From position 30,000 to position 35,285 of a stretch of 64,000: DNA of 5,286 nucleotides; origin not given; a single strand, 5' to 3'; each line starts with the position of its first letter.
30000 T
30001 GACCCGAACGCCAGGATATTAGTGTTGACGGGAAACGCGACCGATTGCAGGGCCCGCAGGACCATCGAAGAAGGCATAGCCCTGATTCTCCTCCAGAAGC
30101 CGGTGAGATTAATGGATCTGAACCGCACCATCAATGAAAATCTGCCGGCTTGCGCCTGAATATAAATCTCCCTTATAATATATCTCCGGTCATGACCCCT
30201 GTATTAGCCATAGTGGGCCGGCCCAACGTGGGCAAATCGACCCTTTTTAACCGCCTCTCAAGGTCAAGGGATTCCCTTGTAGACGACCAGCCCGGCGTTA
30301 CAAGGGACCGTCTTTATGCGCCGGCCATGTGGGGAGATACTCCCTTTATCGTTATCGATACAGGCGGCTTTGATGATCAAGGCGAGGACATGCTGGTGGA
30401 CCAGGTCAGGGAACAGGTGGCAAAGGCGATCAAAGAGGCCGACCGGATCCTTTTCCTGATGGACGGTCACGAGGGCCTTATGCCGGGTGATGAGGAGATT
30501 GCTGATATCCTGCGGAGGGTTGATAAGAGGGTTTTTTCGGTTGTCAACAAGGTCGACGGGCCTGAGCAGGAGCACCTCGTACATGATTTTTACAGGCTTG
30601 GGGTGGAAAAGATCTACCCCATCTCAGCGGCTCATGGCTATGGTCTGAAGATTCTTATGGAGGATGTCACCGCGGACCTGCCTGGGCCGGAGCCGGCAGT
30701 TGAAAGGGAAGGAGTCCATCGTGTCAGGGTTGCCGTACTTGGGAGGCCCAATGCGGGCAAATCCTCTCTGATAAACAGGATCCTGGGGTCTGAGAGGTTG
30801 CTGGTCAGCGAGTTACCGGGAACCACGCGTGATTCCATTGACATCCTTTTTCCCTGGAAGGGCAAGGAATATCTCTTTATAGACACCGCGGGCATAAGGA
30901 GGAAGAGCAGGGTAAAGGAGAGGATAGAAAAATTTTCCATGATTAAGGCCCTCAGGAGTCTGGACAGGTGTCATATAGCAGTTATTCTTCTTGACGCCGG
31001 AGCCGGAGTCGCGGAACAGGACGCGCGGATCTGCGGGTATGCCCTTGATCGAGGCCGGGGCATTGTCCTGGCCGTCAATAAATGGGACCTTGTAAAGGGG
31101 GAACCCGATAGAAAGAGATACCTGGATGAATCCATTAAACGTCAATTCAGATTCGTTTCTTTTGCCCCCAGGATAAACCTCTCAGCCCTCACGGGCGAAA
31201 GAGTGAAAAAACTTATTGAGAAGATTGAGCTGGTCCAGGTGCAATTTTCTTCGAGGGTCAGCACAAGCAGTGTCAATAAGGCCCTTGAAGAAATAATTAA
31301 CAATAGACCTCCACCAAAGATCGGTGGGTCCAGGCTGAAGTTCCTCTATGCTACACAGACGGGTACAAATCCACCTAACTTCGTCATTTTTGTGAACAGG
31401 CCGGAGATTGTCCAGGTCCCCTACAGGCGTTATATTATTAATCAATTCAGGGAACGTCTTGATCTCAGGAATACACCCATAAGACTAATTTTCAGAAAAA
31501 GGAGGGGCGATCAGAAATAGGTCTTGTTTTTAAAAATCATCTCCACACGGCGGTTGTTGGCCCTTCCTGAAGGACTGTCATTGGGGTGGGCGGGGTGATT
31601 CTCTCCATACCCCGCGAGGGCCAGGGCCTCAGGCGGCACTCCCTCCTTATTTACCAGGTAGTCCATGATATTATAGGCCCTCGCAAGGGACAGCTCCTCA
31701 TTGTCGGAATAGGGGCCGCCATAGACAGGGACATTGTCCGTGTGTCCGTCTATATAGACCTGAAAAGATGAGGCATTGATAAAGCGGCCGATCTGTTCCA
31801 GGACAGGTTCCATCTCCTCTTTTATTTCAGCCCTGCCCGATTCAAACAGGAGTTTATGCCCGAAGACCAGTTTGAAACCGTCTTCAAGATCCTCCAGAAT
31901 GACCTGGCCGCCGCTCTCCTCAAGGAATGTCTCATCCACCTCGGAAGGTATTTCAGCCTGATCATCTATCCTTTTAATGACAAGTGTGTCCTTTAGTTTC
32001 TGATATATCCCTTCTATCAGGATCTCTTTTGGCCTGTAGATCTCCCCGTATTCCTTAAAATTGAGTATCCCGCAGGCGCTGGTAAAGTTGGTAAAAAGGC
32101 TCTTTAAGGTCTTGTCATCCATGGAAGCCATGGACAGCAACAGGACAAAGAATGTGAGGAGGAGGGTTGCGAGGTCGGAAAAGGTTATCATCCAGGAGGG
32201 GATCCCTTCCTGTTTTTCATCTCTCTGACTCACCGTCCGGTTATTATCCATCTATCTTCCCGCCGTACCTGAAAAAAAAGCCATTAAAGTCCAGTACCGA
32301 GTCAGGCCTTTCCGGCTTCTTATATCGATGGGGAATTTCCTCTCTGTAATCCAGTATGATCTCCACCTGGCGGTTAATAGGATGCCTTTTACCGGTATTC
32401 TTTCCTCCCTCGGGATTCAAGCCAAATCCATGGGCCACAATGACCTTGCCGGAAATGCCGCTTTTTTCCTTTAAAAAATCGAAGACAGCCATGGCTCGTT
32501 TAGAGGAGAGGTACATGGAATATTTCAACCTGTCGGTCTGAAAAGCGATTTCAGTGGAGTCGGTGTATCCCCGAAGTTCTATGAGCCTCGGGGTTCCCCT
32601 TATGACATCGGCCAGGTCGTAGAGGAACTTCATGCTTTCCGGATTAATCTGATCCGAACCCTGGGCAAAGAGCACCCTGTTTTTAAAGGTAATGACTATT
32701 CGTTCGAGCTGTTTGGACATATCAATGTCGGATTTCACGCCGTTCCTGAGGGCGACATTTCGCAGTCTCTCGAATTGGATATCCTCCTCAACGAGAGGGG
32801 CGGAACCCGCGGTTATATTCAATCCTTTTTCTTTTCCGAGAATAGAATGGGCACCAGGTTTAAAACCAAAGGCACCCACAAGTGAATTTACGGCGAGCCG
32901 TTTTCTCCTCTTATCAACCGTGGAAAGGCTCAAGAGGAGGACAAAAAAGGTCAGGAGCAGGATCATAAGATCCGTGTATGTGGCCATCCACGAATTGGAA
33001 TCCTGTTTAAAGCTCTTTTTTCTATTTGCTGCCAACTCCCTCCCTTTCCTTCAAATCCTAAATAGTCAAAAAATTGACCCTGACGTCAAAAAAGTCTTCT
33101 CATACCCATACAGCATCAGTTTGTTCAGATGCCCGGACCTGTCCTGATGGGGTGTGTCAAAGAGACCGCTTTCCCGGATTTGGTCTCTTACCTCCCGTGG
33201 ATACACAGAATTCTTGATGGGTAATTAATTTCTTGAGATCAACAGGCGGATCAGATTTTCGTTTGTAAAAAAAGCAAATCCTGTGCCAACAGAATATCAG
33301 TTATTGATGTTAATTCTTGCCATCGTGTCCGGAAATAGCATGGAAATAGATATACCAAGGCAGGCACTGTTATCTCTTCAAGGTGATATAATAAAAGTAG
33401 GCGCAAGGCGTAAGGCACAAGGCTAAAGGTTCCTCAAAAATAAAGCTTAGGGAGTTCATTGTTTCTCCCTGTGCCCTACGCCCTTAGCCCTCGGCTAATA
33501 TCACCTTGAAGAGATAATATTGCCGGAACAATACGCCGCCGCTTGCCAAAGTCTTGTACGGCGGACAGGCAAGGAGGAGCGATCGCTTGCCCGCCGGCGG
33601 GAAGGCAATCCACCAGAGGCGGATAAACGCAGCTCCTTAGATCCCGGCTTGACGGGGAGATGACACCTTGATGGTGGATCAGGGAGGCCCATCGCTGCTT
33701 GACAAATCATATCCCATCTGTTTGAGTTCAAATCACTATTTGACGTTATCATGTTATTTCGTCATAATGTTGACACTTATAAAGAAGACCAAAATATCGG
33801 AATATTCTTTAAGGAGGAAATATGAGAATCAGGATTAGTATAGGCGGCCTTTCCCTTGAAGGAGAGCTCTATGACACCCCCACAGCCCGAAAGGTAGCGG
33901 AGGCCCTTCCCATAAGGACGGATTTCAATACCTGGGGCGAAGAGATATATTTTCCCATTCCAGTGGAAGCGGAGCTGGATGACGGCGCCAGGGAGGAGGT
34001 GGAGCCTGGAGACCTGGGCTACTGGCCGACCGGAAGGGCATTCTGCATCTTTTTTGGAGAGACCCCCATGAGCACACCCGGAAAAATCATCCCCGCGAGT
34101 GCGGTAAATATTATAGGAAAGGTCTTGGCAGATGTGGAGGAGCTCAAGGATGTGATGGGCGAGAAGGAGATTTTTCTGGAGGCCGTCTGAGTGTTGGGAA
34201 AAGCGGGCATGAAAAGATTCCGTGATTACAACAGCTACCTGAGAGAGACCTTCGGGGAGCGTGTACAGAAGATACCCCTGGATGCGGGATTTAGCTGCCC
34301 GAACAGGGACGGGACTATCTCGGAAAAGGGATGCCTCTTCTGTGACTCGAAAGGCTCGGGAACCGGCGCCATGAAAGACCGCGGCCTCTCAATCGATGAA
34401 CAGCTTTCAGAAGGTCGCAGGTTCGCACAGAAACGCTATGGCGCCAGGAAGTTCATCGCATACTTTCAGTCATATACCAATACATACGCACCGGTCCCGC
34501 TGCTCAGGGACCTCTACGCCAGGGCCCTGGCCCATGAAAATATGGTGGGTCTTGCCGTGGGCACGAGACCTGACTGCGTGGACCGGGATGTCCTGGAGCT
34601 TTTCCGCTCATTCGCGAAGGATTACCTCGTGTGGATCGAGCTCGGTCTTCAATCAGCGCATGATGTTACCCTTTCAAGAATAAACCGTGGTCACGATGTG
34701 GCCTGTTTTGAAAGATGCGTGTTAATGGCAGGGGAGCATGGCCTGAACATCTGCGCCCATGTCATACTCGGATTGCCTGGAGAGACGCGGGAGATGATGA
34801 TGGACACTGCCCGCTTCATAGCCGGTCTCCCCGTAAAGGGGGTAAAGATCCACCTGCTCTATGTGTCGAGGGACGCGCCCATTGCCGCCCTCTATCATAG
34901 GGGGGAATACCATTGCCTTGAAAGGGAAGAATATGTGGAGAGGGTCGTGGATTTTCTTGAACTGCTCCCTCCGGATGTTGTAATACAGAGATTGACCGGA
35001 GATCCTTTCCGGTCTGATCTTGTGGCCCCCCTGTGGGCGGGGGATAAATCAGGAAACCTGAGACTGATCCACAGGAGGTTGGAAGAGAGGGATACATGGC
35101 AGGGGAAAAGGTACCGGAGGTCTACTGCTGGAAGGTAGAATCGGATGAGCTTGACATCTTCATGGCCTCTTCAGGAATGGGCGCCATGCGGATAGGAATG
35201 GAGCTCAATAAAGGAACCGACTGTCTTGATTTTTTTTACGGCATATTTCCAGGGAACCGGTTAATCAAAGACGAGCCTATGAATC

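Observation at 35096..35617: Ogt/MGMT alkyltransferase with TGA at the catalytic cysteine plus a SECIS-like hairpin: candidate selenocysteine DNA-repair enzyme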

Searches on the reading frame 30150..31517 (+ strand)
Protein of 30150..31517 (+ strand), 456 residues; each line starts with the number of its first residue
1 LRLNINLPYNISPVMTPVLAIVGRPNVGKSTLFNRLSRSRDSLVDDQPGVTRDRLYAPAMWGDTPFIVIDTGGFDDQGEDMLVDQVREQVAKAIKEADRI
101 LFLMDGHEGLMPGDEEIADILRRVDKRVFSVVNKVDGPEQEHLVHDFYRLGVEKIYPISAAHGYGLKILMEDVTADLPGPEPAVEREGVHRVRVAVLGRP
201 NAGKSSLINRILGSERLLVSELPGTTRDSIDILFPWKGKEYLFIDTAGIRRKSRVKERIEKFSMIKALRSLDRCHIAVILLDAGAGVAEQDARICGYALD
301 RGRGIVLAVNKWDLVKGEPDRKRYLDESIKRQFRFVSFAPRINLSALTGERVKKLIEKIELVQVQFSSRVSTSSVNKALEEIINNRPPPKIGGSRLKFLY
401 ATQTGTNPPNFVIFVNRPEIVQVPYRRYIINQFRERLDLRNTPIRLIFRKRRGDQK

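Call 23: search_protein_families(library=pfam, proteins=[window:30150-31517:+], max_evalue=0.00001)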
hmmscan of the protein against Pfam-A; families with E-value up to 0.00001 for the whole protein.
window:30150-31517:+ (456 aa): 7 families
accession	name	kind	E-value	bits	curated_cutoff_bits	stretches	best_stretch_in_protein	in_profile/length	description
PF01926.29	MMR_HSR1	-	8.4e-52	174.5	21.9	2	19-134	2-113/113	50S ribosome-binding GTPase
PF14714.11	KH_dom-like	-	6.7e-31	106.9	27.3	1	369-449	1-81/81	KH-domain-like of EngA bacterial GTPase enzymes, C-terminal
PF00009.33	GTP_EFTU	-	4.5e-21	75.7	26.5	1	223-360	53-183/188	Elongation factor Tu GTP binding domain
PF02421.24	FeoB_N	-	3.1e-17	63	27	2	193-318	2-121/156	Ferrous iron transport protein B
PF00350.29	Dynamin_N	-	2.3e-12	47.7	27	0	194-227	1-34/168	Dynamin family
PF04548.22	AIG1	-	7e-07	29.2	27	0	193-291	2-100/212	AIG1 family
PF03193.22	RsgA_GTPase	-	5.1e-06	26.8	30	0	193-224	108-139/174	RsgA GTPase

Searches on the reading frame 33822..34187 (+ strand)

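Call 6: search_protein_families(library=pfam, proteins=[window:33822-34187:+], max_evalue=0.01)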
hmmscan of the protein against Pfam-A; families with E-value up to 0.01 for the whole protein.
window:33822-34187:+ (122 aa): 2 families
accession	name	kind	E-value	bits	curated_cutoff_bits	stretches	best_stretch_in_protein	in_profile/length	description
PF04126.18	Cyclophil_like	-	1.6e-42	144.5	27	1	1-120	1-120/120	Cyclophilin-like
PF18050.6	Cyclophil_like2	-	2.3e-12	47.4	22.7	1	5-91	1-89/115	Cyclophilin-like family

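Call 31: search_protein_families(library=ncbifam, proteins=[window:33822-34187:+], max_evalue=0.00001)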
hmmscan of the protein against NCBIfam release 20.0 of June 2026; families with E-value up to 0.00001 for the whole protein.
window:33822-34187:+ (122 aa): 0 families

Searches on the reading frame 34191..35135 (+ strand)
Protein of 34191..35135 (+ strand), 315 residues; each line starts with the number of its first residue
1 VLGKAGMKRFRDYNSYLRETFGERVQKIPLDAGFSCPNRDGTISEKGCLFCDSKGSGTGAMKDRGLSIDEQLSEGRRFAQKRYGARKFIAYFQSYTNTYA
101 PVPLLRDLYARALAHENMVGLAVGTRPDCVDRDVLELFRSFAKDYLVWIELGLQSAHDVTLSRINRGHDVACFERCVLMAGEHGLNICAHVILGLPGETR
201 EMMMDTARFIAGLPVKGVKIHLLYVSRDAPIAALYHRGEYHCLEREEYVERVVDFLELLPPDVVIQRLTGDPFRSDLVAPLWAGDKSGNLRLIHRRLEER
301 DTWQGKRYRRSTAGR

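Call 6: search_protein_families(library=pfam, proteins=[window:34191-35135:+], max_evalue=0.01)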
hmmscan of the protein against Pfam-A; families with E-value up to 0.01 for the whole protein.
window:34191-35135:+ (315 aa): 2 families
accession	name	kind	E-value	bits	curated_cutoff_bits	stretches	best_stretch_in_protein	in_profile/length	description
PF16199.10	Radical_SAM_C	-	2.6e-26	92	31.9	1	215-299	1-85/85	Radical_SAM C-terminal domain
PF04055.27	Radical_SAM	-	6.6e-18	65.9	29.5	1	46-210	9-166/166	Radical SAM superfamily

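Call 31: search_protein_families(library=ncbifam, proteins=[window:34191-35135:+], max_evalue=0.00001)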
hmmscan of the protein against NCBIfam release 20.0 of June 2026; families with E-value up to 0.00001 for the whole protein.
window:34191-35135:+ (315 aa): 15 families
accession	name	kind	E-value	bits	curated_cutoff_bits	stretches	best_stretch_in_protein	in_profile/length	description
TIGR01212.1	TIGR01212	equivalog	2.3e-107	358.6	180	1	9-309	1-301/302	tRNA modification radical SAM protein MnmL/YtqA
TIGR01211.1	ELP3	subfamily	5.4e-19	68.1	350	1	114-301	188-372/522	tRNA uridine(34) 5-carboxymethylaminomethyl modification radical SAM/GNAT enzyme Elp3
TIGR04013.1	B12_SAM_MJ_1487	hypoth_equivalog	9.9e-17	60.8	251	1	125-223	247-343/382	TIGR04013 family B12-binding domain/radical SAM domain-containing protein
NF006065.0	PRK08207.2-4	equivalog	1.4e-11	44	922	1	125-255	267-395/484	coproporphyrinogen III oxidase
TIGR03994.1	rSAM_HemZ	equivalog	1.8e-10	40.6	321.4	1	125-237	180-290/401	coproporphyrinogen dehydrogenase HemZ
TIGR00089.1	TIGR00089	subfamily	4.5e-08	32.3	251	1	126-219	230-324/429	MiaB/RimO family radical SAM methylthiotransferase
NF006060.0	PRK08207.1-3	equivalog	8.3e-08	31.4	653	1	105-231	227-352/477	coproporphyrinogen III oxidase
TIGR01579.1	MiaB-like-C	equivalog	1.3e-07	31.2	357.05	1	127-233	231-337/416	tRNA (N(6)-L-threonylcarbamoyladenosine(37)-C(2))-methylthiotransferase MtaB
TIGR04014.1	B12_SAM_MJ_0865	equivalog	2.2e-07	30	360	1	111-218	239-341/434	methyl-coenzyme M reductase glutamine C-methyltransferase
NF006064.0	PRK08207.2-2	equivalog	8.2e-07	28.4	504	1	126-227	244-342/465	coproporphyrinogen III oxidase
NF006063.0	PRK08207.2-1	equivalog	1e-06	27.7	1074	1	125-251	290-414/518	coproporphyrinogen III oxidase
NF006062.0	PRK08207.1-5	equivalog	2.4e-06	26.6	1007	1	125-231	247-351/476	coproporphyrinogen III oxidase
NF006061.0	PRK08207.1-4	equivalog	4.7e-06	25.7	702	1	123-247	269-390/501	coproporphyrinogen III oxidase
TIGR03471.1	HpnJ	equivalog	5.7e-06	25.5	577.6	1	130-222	285-374/472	hopanoid biosynthesis associated radical SAM protein HpnJ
TIGR04479.1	bcpD_PhpK_rSAM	subfamily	8.4e-06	24.4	600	0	149-232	345-428/504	PhpK family radical SAM P-methyltransferase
